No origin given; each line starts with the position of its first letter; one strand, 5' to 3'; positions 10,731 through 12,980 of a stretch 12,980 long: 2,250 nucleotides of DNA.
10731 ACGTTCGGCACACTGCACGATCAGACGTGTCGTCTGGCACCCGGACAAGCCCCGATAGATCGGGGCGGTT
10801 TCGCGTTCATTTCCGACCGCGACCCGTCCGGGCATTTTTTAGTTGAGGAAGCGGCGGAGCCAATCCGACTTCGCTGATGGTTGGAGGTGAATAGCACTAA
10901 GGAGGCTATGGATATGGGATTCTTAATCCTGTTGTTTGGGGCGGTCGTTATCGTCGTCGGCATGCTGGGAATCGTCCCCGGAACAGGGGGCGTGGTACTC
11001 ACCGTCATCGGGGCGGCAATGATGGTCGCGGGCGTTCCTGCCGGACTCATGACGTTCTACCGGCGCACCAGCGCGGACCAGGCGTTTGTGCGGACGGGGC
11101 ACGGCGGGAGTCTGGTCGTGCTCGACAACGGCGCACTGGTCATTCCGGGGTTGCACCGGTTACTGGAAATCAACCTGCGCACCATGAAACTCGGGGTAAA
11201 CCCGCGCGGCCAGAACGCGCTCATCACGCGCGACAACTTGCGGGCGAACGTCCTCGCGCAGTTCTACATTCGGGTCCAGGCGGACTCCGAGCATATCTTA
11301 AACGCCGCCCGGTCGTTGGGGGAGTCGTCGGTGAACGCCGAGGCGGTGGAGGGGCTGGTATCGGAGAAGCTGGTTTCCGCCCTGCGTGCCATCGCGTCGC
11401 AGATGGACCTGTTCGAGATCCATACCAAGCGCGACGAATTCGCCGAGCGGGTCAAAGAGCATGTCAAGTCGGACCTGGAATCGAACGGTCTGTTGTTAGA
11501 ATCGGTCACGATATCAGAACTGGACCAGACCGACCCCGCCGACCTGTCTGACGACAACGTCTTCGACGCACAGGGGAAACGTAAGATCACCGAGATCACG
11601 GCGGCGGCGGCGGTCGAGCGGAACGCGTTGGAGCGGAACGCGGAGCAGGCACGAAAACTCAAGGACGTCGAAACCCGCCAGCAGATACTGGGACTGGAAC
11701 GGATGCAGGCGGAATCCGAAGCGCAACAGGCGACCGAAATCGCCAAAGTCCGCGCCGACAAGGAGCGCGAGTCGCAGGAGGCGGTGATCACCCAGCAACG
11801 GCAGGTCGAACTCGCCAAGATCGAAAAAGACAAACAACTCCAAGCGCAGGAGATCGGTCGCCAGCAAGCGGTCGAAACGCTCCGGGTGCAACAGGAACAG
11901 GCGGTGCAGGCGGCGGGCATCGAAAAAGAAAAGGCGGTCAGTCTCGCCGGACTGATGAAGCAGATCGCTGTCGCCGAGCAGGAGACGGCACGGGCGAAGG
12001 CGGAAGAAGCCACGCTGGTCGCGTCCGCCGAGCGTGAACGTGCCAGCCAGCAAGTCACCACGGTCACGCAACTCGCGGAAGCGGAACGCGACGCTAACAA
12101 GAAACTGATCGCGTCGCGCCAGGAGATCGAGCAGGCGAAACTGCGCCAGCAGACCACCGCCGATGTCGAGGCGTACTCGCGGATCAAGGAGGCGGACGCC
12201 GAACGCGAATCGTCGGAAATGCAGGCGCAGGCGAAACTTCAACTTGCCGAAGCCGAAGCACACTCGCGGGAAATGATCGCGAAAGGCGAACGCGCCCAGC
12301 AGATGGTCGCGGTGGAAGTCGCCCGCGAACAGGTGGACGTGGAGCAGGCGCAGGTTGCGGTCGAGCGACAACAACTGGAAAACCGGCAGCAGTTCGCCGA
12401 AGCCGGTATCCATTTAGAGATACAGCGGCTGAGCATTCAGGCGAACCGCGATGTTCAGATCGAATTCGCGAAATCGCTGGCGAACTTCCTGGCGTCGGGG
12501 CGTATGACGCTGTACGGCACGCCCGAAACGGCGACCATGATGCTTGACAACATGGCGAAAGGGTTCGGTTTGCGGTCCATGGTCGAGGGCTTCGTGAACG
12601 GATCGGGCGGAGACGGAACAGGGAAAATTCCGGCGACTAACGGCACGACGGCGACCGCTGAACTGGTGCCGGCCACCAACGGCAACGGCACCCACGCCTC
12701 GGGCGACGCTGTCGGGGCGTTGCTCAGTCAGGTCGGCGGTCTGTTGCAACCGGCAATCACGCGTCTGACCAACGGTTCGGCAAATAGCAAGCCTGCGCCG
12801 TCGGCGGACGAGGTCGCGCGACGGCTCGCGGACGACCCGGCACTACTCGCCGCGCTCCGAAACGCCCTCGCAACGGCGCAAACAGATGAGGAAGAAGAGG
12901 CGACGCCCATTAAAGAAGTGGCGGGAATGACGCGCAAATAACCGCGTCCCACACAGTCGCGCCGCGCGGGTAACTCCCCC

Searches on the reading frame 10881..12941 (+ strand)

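Call 6: search_protein_families(library=pfam, proteins=[window:10881-12941:+])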
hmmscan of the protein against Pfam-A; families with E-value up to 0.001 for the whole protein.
window:10881-12941:+ (686 aa): 1 family
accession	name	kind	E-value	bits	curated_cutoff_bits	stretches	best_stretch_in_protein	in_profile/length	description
PF01145.31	Band_7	-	3.4e-19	70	23.6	1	63-248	3-172/176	SPFH domain / Band 7 family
